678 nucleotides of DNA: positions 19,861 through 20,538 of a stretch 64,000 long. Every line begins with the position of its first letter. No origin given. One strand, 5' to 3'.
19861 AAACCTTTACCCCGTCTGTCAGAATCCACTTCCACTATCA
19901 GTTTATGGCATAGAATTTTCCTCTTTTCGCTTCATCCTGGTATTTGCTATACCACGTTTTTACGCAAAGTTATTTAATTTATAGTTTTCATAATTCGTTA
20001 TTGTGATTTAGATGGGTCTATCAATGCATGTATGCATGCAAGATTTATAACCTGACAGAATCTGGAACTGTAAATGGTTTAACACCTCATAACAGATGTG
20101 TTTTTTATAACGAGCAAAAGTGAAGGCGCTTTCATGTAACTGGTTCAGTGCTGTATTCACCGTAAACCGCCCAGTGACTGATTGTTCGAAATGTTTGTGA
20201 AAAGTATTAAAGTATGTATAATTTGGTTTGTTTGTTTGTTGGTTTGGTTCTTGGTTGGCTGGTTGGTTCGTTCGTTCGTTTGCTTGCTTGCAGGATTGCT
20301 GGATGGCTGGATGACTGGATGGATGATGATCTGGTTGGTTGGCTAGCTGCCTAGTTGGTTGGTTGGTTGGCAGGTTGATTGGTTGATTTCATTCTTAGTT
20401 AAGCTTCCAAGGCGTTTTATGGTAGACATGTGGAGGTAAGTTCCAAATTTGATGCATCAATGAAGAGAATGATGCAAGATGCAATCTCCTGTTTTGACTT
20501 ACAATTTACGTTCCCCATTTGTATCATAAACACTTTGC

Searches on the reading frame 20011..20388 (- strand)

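Call 52: search_protein_families(library=pfam, proteins=[window:20011-20388:-], max_evalue=0.1)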
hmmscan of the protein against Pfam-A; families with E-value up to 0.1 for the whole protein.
window:20011-20388:- (126 aa): 2 families
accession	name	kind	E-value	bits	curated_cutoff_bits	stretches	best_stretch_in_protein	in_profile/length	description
PF04886.17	PT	-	9.4e-05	22.3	26.2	1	1-27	4-30/36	PT disordered repeat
PF25695.1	BKRF4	-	0.053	14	27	1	3-68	139-201/218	Epstein-Barr virus BKRF4 histone binding protein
